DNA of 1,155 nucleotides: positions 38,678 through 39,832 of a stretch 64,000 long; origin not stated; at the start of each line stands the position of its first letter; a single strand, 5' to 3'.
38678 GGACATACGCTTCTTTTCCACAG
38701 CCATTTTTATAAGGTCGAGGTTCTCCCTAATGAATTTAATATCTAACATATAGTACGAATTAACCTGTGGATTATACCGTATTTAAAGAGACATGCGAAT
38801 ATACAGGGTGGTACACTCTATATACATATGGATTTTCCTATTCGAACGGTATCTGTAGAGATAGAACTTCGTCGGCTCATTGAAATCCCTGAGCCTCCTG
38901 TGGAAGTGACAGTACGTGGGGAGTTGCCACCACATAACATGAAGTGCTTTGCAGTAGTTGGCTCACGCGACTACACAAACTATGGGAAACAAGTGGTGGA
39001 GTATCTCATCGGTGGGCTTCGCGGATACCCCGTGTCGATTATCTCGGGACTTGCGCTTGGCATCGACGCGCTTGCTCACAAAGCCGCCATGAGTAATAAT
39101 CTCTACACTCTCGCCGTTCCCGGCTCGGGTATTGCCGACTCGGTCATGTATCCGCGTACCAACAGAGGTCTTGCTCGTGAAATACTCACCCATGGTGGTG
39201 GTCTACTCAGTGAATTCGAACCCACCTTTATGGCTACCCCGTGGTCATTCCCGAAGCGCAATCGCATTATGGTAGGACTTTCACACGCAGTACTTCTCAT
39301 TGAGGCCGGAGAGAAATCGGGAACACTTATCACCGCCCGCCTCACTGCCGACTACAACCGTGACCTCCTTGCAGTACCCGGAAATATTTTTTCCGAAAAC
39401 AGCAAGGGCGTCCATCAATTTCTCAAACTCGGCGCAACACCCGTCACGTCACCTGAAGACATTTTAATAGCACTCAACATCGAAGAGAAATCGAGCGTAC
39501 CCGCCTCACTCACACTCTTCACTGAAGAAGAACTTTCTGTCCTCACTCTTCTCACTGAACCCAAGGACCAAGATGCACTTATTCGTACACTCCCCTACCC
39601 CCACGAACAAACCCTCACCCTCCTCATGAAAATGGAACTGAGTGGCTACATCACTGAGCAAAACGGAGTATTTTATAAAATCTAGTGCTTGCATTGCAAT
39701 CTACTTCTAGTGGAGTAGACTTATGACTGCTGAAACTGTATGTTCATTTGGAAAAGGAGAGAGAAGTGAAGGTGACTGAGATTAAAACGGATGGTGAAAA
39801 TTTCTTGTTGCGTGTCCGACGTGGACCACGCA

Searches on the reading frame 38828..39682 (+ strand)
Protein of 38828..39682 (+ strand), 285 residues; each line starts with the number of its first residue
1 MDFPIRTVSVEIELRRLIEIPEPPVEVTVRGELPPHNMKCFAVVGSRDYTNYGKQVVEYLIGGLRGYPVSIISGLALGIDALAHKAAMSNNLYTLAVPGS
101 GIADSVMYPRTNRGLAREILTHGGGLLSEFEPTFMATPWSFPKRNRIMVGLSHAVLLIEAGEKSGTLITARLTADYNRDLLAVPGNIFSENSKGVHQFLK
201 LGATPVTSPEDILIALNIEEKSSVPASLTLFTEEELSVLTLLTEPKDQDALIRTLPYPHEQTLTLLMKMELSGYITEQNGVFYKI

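Call 36: search_protein_families(library=pfam, proteins=[window:38828-39682:+], max_evalue=0.001)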
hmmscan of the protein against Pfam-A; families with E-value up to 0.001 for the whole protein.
window:38828-39682:+ (285 aa): 1 family
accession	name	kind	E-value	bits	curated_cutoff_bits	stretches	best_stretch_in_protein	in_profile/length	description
PF02481.21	DNA_processg_A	-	4.2e-59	199.7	29.6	1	16-207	20-211/212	DNA recombination-mediator protein A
